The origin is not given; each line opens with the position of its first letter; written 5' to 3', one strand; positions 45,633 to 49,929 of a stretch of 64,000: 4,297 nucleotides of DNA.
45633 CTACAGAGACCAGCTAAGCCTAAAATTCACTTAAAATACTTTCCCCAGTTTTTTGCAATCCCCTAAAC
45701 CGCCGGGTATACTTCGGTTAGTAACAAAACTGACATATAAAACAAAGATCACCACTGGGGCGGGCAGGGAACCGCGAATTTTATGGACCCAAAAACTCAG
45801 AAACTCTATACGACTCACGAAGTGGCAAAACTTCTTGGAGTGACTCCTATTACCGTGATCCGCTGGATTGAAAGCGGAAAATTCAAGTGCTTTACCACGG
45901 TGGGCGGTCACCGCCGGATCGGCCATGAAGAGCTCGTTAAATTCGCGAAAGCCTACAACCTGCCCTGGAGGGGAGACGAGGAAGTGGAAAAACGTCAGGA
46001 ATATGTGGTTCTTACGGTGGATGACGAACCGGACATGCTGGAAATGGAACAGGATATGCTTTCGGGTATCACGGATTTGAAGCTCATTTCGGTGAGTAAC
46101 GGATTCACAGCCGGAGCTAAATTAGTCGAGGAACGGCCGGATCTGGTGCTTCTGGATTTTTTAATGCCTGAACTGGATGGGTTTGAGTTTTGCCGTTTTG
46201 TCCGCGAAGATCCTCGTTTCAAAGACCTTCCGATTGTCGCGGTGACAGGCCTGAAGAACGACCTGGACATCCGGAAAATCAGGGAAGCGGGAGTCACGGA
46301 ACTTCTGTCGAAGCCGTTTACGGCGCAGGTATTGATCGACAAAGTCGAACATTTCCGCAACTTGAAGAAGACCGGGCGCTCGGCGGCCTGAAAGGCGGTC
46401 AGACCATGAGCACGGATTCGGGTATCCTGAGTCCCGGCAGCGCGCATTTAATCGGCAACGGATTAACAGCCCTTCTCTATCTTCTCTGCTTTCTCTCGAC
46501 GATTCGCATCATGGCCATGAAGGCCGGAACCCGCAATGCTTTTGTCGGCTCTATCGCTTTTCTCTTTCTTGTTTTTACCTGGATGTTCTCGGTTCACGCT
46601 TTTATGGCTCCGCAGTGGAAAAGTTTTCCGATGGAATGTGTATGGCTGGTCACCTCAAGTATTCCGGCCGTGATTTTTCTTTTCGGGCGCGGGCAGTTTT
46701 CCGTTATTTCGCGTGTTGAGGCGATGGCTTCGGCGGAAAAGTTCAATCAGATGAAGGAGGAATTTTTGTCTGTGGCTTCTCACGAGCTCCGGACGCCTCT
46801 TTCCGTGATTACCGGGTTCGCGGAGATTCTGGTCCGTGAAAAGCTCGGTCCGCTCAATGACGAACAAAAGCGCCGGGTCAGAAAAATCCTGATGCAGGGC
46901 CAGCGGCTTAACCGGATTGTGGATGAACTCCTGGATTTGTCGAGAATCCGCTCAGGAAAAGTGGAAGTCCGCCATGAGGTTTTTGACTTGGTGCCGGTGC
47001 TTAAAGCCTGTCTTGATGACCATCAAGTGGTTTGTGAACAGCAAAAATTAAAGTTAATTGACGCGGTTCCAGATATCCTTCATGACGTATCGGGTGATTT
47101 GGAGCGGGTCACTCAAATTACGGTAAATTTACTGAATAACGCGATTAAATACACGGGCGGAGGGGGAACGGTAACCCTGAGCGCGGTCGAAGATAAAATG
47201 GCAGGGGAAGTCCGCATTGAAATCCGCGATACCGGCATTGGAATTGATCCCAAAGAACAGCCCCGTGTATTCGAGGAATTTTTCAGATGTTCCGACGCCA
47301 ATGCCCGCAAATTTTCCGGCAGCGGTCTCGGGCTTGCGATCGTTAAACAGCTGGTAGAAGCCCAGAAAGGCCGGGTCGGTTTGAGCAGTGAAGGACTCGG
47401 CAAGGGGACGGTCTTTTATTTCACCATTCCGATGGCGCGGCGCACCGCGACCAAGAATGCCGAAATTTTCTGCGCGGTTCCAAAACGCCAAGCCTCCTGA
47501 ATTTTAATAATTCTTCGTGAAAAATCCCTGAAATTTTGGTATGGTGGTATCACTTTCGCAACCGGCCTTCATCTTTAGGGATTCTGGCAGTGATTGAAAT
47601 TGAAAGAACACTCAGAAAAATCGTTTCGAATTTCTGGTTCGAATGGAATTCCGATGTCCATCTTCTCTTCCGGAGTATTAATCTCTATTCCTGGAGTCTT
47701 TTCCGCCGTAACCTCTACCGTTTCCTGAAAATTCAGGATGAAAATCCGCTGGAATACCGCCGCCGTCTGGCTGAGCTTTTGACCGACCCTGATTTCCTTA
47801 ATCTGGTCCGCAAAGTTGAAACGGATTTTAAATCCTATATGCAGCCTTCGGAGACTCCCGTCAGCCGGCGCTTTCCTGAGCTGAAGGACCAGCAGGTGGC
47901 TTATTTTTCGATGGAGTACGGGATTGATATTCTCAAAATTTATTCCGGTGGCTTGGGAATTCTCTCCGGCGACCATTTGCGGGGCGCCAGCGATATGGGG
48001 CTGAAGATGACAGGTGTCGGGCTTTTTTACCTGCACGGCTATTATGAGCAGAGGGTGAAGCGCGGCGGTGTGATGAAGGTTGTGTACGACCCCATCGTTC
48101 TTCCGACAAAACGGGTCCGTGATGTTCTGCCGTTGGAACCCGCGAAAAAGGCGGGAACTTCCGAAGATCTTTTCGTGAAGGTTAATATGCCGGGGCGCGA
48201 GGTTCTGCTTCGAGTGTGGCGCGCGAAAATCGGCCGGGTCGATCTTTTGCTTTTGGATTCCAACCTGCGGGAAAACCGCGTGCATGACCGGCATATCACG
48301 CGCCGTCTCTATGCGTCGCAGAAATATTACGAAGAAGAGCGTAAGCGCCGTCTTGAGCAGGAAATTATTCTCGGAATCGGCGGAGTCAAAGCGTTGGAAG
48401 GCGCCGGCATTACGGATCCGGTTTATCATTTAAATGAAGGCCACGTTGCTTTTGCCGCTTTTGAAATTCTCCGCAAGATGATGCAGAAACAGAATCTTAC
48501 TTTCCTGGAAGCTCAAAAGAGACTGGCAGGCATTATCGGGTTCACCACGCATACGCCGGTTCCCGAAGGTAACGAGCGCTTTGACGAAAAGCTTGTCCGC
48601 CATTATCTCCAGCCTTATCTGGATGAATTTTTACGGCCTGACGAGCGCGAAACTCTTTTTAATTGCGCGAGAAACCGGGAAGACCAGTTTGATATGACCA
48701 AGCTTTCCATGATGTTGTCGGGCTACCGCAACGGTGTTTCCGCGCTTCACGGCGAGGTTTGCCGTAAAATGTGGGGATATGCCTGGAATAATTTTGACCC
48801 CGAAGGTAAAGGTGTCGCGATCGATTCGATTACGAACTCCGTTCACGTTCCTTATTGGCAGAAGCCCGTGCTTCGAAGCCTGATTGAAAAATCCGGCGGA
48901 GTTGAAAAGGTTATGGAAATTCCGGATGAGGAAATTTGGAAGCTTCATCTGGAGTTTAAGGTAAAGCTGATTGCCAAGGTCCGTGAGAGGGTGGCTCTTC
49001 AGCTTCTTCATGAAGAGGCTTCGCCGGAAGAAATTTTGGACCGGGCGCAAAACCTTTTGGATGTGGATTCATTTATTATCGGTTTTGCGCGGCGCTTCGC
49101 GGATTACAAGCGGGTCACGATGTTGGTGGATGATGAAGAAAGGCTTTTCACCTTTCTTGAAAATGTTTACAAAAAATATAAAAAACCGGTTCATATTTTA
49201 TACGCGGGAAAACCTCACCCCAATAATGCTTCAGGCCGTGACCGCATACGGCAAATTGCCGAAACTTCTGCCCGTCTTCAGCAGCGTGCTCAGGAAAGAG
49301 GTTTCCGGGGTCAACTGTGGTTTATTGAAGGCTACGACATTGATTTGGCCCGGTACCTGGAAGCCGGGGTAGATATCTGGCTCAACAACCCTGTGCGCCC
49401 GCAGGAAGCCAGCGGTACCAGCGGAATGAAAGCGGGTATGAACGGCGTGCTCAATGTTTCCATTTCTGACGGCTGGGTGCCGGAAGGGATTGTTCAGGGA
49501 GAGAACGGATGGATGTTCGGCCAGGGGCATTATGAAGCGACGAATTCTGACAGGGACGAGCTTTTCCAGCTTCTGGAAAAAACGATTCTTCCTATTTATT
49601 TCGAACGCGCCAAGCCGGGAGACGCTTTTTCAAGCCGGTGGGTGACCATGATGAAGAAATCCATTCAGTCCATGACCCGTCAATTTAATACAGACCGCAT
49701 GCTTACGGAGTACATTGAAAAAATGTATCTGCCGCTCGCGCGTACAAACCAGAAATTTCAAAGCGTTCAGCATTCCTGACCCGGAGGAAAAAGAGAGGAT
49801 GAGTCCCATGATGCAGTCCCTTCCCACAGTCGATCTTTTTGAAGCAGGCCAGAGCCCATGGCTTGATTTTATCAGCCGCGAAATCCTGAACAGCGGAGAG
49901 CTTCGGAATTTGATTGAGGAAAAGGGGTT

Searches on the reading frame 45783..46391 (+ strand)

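Call 40: search_protein_families(library=pfam, proteins=[window:45783-46391:+], max_evalue=0.0001)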
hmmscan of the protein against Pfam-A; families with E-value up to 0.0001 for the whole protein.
window:45783-46391:+ (202 aa): 3 families
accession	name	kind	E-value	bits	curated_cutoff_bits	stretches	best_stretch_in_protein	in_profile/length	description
PF00072.30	Response_reg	-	4.7e-20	72.3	30.2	1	76-188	1-110/111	Response regulator receiver domain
PF12728.13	HTH_17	-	9e-11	42.3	27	1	8-57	1-49/51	Helix-turn-helix domain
PF00376.29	MerR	-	2.1e-05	24.6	28.2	1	11-45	2-37/38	MerR family regulatory protein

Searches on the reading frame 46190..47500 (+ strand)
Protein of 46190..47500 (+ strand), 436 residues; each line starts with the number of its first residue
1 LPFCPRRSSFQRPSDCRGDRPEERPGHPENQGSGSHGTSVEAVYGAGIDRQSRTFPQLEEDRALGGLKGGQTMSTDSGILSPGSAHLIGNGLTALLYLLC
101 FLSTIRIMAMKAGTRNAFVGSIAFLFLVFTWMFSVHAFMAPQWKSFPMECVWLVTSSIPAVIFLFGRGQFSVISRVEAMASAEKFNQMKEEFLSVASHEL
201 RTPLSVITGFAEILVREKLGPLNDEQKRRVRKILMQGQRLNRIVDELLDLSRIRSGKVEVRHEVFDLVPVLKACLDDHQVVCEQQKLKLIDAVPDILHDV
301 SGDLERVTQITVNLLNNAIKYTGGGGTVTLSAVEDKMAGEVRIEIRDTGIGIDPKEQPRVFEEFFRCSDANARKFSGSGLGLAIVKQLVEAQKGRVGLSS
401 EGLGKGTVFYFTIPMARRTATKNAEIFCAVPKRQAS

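Call 40: search_protein_families(library=pfam, proteins=[window:46190-47500:+], max_evalue=0.0001)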
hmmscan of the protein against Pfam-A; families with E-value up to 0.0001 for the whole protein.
window:46190-47500:+ (436 aa): 3 families
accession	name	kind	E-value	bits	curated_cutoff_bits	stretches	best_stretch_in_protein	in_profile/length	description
PF02518.31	HATPase_c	-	1.5e-28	99.9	26.4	1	302-416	1-110/111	Histidine kinase-, DNA gyrase B-, and HSP90-like ATPase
PF00512.31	HisKA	-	2.8e-21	75.8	26.9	1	188-256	1-66/66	His Kinase A (phospho-acceptor) domain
PF13581.12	HATPase_c_2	-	2e-05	25.1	27.4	1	307-390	32-110/127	Histidine kinase-like ATPase domain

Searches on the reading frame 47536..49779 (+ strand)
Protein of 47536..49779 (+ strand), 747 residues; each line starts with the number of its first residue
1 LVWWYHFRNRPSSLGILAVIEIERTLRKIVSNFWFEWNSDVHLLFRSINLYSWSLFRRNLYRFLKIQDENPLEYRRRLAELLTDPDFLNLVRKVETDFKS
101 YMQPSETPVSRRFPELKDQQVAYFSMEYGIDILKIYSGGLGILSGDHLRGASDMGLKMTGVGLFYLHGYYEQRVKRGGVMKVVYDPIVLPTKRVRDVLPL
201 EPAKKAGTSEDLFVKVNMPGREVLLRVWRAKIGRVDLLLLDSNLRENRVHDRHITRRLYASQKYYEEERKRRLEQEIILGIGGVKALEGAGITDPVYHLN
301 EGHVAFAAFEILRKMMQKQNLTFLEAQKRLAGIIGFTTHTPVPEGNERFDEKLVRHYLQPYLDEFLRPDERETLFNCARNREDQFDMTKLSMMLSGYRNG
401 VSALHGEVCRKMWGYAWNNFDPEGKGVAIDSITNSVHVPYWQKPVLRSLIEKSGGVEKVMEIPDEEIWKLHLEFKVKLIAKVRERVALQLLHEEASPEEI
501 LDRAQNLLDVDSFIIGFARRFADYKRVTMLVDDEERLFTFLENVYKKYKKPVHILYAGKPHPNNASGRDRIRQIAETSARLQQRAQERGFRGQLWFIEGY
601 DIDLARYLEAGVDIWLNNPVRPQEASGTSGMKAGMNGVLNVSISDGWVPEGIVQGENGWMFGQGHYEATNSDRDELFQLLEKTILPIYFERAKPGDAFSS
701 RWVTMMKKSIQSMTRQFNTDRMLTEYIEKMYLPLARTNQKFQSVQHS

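Call 40: search_protein_families(library=pfam, proteins=[window:47536-49779:+], max_evalue=0.0001)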
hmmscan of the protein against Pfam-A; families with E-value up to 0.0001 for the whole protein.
window:47536-49779:+ (747 aa): 2 families
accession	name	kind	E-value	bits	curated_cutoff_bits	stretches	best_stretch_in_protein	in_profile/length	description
PF00343.26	Phosphorylase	-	5.3e-27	94.8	27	1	224-670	133-605/713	Carbohydrate phosphorylase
PF11897.13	DUF3417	-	1.6e-19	70.8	25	1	25-131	7-106/109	Protein of unknown function (DUF3417)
